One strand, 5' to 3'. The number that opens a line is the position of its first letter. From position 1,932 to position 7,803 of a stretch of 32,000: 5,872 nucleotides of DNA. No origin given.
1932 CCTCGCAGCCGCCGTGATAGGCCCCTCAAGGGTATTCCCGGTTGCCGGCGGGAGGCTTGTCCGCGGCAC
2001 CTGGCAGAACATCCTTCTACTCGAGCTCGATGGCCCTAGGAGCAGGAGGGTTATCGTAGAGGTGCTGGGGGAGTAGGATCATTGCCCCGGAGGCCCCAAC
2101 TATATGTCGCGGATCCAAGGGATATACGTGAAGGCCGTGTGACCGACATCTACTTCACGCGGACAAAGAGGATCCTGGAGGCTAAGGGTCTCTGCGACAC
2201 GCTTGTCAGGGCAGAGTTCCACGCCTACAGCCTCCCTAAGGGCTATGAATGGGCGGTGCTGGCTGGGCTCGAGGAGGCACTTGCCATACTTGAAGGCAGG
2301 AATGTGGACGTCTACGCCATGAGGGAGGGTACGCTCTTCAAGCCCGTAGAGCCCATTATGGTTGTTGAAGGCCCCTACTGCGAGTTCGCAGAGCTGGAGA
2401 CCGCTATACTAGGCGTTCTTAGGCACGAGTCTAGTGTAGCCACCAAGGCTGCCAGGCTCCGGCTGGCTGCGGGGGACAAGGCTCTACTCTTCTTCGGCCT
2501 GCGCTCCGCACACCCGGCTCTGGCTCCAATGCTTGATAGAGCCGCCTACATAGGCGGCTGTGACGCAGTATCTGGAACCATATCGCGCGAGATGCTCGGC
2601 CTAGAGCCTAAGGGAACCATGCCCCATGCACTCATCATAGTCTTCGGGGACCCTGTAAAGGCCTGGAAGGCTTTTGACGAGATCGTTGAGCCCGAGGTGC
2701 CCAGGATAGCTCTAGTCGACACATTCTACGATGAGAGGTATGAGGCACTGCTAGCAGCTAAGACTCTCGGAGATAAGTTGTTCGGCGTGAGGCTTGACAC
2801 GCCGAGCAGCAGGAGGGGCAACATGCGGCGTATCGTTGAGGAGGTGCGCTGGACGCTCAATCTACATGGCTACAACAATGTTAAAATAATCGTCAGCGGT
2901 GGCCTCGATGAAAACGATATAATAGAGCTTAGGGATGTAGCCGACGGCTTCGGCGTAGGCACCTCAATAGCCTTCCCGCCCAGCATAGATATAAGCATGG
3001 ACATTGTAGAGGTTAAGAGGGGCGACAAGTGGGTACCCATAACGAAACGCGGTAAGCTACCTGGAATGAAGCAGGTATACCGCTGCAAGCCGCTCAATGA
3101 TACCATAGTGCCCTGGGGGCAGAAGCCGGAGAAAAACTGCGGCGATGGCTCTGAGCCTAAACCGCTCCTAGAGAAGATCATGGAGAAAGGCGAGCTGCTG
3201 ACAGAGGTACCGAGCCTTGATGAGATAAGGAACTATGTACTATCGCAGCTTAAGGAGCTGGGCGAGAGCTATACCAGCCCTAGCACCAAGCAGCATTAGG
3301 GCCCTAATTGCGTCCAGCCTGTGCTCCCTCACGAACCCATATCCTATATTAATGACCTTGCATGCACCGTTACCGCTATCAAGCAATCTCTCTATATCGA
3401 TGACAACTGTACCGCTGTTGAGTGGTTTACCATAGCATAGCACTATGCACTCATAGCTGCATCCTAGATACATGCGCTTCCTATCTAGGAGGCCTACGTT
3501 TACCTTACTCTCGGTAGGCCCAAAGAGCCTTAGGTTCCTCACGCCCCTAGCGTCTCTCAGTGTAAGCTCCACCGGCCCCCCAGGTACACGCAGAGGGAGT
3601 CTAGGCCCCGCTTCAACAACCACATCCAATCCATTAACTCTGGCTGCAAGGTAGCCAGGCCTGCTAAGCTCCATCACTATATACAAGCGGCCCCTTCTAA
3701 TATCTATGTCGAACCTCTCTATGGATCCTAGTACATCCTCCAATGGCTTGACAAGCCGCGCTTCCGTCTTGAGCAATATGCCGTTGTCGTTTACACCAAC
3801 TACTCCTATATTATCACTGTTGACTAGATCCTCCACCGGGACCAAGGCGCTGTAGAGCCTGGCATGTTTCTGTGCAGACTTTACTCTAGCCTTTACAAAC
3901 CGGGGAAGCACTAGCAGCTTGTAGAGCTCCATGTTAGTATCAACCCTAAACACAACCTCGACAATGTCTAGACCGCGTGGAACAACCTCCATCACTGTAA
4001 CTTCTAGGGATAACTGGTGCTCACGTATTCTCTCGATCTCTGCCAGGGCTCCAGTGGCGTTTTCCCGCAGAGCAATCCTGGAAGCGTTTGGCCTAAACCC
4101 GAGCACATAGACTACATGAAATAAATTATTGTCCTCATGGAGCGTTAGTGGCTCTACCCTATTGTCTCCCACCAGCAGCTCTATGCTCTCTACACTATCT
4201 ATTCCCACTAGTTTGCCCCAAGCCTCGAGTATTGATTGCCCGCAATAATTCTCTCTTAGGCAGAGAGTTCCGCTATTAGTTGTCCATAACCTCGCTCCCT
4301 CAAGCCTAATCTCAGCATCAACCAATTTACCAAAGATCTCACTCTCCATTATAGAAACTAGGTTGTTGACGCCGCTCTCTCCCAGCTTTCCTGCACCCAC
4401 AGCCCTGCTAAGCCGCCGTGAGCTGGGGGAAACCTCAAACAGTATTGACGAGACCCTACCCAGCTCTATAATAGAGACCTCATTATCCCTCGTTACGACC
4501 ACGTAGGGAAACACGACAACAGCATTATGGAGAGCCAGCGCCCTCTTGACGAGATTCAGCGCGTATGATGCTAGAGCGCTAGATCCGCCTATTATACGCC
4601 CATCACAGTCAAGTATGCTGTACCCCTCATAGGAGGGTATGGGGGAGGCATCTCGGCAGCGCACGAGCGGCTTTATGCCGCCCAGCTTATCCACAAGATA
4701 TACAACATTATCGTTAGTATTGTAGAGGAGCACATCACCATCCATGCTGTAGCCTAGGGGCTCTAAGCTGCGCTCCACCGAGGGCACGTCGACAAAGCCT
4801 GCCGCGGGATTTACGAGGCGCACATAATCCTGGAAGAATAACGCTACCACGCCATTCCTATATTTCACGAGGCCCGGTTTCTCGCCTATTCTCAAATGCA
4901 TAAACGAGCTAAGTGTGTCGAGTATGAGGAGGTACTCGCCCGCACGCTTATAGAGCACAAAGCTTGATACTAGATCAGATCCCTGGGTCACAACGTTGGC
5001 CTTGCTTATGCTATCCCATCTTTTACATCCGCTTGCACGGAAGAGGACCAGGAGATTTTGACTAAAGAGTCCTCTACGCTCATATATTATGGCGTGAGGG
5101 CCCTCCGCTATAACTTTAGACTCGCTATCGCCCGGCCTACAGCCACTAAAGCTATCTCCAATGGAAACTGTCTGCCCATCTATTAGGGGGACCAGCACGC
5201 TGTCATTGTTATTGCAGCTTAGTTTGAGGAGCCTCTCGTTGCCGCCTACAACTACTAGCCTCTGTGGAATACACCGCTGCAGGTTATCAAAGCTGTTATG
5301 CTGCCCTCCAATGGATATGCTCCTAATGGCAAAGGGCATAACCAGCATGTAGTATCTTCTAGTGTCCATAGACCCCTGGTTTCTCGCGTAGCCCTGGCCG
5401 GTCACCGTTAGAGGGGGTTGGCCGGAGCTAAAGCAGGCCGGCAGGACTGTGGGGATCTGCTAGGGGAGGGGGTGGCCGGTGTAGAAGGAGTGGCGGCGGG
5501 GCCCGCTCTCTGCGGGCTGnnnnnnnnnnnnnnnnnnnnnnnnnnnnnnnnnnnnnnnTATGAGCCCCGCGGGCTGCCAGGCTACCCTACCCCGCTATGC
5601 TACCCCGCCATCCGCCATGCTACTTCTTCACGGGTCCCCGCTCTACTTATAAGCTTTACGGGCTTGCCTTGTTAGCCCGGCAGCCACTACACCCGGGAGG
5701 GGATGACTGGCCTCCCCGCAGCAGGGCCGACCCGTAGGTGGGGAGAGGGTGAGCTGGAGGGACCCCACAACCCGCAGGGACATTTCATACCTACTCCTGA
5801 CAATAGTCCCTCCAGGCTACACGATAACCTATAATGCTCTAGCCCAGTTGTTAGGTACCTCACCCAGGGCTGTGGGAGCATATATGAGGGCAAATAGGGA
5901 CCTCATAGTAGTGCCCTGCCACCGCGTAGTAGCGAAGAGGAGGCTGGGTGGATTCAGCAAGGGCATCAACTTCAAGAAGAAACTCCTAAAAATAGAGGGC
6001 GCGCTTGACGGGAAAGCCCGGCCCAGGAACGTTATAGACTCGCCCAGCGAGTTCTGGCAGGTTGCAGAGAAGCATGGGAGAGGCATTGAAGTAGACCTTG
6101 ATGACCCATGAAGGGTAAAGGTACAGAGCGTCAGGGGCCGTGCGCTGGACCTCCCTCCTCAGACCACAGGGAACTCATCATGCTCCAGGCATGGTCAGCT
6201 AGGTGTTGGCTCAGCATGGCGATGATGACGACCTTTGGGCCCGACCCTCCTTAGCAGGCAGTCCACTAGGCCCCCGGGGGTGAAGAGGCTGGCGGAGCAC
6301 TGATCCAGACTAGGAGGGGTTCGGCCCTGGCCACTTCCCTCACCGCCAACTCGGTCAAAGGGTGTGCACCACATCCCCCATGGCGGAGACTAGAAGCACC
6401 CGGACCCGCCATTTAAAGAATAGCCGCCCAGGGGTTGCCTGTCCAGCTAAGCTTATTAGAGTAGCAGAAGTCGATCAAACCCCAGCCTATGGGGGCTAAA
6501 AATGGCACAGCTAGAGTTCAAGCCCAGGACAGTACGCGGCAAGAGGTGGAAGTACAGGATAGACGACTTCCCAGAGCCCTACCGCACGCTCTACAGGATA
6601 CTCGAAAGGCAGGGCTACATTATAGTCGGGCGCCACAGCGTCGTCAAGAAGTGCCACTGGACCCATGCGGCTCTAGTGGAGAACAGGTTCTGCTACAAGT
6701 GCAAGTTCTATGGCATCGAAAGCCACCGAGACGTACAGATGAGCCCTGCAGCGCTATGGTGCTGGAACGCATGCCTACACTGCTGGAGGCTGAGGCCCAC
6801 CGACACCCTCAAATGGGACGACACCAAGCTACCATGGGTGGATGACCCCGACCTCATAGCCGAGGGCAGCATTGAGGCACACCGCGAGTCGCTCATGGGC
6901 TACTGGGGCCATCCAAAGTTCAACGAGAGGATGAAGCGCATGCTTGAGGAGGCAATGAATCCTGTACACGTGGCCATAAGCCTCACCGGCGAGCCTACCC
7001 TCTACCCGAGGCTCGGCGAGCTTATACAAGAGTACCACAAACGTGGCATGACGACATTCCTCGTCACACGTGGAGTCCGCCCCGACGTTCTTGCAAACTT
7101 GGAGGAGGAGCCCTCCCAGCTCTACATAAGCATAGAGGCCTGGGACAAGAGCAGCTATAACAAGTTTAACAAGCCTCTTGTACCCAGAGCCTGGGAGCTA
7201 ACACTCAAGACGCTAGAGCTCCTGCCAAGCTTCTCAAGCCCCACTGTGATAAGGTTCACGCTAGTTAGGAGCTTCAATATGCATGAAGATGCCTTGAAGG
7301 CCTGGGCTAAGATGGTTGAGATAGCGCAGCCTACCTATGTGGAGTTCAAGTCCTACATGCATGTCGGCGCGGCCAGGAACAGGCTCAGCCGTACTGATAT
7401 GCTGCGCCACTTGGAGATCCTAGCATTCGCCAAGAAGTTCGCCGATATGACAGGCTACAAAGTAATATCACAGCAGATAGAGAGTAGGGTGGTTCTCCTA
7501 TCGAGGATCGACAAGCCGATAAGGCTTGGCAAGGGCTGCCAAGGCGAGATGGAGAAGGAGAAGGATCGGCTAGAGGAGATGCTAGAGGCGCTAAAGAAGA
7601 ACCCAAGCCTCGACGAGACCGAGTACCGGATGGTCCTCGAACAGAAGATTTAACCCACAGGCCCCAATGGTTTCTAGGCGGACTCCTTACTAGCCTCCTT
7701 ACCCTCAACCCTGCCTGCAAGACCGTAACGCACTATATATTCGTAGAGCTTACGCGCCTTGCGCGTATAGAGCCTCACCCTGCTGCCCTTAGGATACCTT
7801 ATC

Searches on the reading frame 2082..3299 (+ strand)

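Call 76: search_protein_families(library=pfam, proteins=[window:2082-3299:+], max_evalue=0.00001)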
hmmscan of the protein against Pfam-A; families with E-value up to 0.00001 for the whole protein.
window:2082-3299:+ (405 aa): 3 families
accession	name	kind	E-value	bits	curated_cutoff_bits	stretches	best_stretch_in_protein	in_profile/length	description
PF02749.22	QRPTase_N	-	6.2e-23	81.3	27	1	22-117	1-82/82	Quinolinate phosphoribosyl transferase, N-terminal domain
PF01729.25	QRPTase_C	-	2.8e-19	69.9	23.1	1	119-307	1-169/169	Quinolinate phosphoribosyl transferase, C-terminal domain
PF17956.6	NAPRTase_C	-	1.6e-07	32.2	23.3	1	357-398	50-91/111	Nicotinate phosphoribosyltransferase C-terminal domain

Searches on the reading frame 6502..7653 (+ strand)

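Call 76: search_protein_families(library=pfam, proteins=[window:6502-7653:+], max_evalue=0.00001)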
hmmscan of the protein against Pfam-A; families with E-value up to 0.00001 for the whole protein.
window:6502-7653:+ (383 aa): 2 families
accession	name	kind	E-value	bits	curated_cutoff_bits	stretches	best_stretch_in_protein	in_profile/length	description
PF08608.17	Wyosine_form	-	6e-20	71.7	22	1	275-335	2-63/63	Wyosine base formation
PF04055.27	Radical_SAM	-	1.3e-13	51.9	29.5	1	86-262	6-158/166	Radical SAM superfamily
